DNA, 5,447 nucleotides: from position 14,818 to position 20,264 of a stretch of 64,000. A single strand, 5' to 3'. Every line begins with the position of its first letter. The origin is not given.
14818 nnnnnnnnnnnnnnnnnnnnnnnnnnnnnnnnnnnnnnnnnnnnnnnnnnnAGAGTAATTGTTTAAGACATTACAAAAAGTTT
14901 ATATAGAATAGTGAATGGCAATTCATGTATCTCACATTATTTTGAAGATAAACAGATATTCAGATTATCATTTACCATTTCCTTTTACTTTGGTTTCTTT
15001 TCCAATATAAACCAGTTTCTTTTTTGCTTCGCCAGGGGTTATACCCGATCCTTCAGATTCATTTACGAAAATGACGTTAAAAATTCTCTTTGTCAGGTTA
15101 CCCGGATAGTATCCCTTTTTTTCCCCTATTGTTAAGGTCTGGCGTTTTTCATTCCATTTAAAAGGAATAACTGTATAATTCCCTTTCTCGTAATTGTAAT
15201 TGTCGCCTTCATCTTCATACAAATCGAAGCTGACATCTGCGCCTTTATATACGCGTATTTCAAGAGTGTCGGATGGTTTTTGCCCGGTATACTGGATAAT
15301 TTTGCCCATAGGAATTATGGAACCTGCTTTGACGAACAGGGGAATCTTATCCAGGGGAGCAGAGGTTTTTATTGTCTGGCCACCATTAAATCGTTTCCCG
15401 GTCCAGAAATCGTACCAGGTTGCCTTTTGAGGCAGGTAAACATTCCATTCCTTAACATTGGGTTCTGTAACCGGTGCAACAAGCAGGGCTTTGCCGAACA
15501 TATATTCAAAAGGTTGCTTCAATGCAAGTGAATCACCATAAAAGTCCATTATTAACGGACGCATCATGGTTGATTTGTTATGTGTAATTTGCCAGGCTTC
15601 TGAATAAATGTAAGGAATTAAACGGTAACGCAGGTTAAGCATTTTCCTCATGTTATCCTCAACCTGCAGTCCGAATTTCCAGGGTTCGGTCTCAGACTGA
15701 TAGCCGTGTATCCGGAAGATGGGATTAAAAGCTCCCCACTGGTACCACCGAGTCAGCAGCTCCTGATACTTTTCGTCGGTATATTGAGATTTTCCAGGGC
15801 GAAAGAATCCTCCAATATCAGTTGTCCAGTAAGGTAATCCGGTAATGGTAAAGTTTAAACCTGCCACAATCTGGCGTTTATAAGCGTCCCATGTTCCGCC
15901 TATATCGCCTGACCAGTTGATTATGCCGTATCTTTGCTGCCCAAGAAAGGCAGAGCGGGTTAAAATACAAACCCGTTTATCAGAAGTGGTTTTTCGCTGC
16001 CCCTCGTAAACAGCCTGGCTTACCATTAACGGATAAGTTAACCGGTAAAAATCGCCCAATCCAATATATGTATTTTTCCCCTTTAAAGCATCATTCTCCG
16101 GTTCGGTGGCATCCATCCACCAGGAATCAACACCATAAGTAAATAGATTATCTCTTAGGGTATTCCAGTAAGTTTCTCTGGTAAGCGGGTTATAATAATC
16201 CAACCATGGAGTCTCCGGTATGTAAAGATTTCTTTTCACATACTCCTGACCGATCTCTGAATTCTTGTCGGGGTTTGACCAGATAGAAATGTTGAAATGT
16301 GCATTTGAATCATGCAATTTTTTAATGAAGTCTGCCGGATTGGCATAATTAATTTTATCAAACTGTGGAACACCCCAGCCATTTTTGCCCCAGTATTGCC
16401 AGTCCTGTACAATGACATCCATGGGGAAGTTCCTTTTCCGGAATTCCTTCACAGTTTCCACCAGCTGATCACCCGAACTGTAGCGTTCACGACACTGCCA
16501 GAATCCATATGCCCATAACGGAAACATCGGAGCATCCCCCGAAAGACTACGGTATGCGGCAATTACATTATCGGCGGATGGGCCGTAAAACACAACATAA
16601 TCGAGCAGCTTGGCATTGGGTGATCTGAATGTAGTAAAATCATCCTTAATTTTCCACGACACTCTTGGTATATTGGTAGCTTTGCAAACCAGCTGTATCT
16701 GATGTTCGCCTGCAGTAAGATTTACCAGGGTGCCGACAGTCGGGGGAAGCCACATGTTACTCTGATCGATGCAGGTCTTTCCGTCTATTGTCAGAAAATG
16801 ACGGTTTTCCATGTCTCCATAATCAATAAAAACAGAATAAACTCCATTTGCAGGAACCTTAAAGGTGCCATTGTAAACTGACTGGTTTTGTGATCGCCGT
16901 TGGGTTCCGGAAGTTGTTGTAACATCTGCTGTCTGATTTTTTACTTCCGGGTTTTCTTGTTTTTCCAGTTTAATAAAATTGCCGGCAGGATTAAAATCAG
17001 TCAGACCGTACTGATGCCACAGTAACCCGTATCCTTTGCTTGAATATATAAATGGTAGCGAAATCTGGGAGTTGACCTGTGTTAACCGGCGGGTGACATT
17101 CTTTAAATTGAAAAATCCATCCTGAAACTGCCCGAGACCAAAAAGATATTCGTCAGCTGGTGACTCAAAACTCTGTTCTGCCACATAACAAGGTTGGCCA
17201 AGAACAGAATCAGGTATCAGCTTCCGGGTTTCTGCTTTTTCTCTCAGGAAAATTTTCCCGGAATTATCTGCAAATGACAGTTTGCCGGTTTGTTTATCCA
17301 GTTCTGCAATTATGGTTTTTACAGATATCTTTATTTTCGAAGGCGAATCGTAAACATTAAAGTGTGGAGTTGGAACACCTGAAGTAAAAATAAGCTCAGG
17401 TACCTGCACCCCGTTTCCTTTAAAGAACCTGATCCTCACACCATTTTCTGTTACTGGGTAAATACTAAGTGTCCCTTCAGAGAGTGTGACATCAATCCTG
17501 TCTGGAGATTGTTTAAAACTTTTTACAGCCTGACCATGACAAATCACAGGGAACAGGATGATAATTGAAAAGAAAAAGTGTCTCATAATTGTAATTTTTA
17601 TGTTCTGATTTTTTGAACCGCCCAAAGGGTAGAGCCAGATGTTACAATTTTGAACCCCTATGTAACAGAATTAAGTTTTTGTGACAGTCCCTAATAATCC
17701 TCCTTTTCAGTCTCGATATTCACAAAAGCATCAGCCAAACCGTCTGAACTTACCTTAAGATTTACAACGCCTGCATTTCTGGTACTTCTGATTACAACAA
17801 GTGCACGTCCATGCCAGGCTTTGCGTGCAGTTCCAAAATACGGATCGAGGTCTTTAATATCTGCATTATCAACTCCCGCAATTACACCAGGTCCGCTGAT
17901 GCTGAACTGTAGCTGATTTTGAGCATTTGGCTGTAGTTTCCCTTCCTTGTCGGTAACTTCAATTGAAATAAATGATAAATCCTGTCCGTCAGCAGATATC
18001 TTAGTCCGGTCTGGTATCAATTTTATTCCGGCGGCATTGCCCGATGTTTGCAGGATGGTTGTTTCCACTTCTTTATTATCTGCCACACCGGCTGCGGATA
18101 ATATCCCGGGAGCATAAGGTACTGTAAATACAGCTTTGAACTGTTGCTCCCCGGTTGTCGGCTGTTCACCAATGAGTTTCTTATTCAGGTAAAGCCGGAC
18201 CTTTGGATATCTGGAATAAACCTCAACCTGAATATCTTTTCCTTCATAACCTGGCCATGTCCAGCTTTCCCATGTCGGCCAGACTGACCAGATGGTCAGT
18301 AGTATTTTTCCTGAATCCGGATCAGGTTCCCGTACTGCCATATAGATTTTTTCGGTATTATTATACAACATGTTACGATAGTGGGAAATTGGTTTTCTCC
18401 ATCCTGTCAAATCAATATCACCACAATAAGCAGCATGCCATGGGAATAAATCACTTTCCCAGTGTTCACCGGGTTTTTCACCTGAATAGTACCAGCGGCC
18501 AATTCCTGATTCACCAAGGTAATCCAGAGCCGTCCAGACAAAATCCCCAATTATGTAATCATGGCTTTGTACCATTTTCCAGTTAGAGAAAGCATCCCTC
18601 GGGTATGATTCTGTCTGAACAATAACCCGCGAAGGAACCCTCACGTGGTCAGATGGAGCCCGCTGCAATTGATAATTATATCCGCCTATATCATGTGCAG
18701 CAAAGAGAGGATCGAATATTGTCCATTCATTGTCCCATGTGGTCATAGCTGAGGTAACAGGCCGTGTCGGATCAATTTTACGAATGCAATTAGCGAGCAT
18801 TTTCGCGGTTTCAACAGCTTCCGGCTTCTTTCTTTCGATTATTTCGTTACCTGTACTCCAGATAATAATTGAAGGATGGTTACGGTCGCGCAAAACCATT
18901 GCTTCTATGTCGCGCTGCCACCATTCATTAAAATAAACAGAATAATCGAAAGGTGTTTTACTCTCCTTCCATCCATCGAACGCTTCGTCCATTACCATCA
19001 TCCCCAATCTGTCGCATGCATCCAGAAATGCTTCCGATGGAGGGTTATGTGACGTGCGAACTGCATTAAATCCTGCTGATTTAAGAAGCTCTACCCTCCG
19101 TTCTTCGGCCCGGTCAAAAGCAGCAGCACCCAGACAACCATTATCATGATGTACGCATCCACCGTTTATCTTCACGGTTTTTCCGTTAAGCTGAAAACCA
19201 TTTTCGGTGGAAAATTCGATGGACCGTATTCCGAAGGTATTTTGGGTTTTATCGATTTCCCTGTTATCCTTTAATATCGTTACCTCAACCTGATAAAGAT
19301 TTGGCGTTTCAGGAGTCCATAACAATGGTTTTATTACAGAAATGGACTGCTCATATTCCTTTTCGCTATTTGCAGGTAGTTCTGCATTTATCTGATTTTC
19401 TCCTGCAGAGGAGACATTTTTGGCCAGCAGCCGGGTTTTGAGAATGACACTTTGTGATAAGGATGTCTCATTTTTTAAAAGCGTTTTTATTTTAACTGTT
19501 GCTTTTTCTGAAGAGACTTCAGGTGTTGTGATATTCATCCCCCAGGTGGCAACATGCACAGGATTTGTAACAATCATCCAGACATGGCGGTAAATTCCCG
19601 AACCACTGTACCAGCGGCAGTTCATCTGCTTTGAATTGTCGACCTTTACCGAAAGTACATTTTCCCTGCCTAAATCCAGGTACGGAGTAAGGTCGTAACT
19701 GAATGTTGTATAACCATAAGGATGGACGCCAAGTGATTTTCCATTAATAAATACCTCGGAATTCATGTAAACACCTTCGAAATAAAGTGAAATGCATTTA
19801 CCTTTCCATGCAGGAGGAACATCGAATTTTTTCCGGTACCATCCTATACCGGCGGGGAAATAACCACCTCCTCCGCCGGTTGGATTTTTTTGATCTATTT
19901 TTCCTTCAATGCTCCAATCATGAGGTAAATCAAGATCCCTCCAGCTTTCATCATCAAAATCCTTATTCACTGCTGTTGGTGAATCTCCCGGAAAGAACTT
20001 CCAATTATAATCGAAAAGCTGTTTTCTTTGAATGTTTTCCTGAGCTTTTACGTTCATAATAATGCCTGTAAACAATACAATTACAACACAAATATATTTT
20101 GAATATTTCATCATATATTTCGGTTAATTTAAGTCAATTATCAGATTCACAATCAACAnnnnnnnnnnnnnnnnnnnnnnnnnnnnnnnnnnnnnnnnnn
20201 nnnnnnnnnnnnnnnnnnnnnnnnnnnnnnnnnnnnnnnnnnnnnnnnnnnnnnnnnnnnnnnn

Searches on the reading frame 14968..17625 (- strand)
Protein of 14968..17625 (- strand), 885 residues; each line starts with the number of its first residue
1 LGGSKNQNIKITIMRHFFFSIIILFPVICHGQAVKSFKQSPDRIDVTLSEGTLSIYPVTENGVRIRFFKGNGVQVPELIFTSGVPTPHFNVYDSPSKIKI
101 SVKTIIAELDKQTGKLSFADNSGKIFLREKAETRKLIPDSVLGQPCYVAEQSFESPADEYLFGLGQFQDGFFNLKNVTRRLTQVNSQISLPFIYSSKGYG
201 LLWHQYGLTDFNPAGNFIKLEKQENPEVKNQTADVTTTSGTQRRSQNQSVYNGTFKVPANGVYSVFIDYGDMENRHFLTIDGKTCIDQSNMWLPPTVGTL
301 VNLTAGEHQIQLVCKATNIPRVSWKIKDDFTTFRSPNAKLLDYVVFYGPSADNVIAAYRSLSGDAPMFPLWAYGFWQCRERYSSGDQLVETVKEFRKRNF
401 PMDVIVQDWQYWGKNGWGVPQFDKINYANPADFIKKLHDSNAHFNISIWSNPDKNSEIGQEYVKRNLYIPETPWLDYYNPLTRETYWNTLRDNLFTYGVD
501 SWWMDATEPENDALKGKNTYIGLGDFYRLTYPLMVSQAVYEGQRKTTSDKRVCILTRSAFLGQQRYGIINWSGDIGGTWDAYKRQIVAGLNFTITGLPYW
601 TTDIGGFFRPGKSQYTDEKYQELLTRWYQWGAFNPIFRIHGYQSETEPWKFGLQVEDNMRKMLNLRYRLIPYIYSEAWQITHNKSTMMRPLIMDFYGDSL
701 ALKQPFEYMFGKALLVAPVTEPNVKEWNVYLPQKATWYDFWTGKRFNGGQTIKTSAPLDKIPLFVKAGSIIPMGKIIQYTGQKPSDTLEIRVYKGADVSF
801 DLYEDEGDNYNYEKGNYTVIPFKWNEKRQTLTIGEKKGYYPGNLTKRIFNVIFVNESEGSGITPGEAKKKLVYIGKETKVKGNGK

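Call 34: search_protein_families(library=pfam, proteins=[window:14968-17625:-], max_evalue=0.00001)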
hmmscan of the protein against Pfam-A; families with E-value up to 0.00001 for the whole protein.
window:14968-17625:- (885 aa): 3 families
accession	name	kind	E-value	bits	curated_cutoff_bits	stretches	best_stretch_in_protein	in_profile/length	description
PF01055.32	Glyco_hydro_31_2nd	-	1.4e-89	301.1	23.5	1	366-675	2-327/328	Glycosyl hydrolases family 31 TIM-barrel domain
PF21365.3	Glyco_hydro_31_3rd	-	2.6e-29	102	24.4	1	685-771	2-87/87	Glycosyl hydrolase family 31 C-terminal domain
PF17137.9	DUF5110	-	1.2e-21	77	27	1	787-855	1-70/71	Domain of unknown function (DUF5110)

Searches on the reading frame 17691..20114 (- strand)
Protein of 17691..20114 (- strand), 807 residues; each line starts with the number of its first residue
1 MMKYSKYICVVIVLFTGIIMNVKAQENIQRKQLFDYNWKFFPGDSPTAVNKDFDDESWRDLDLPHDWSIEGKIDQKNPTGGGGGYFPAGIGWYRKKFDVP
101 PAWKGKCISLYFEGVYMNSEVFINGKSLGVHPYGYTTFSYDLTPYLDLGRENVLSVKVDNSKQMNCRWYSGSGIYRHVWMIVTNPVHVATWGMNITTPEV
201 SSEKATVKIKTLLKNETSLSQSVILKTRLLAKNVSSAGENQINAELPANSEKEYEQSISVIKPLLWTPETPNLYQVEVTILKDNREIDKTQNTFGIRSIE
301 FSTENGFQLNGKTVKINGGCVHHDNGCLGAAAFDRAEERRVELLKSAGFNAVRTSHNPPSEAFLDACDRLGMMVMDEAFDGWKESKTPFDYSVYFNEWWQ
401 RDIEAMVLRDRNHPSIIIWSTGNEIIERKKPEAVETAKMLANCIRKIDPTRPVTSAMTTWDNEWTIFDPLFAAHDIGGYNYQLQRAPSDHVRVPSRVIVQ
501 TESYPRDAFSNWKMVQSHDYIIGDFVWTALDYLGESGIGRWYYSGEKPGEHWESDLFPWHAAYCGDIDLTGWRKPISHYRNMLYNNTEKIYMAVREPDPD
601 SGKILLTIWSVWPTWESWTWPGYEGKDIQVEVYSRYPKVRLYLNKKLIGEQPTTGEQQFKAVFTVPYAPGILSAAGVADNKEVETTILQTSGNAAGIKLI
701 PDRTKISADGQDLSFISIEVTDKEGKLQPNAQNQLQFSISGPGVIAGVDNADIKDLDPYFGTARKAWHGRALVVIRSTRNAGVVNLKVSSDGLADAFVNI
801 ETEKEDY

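Call 34: search_protein_families(library=pfam, proteins=[window:17691-20114:-], max_evalue=0.00001)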
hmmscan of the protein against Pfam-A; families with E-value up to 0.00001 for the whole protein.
window:17691-20114:- (807 aa): 6 families
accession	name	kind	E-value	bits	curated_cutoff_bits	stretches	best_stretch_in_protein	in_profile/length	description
PF18565.7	Glyco_hydro2_C5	-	3.7e-33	113.9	32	1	697-796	1-100/103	Glycoside hydrolase family 2 C-terminal domain 5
PF02836.23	Glyco_hydro_2_C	-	1e-28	100.8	21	1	305-465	6-170/302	Glycosyl hydrolases family 2, TIM barrel domain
PF02837.24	Glyco_hydro_2_N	-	2.3e-27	96.4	28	1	34-185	4-169/169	Glycosyl hydrolases family 2, sugar binding domain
PF16355.11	DUF4982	-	2.3e-18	66.3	23.9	1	625-683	1-60/61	Domain of unknown function (DUF4982)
PF00703.27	Glyco_hydro_2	-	5.8e-18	66.1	23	1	196-297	8-109/109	Glycosyl hydrolases family 2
PF22666.2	Glyco_hydro_2_N2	-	1.6e-06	28.7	27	1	92-163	51-122/167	Glycosyl hydrolase 2 galactose-binding domain-like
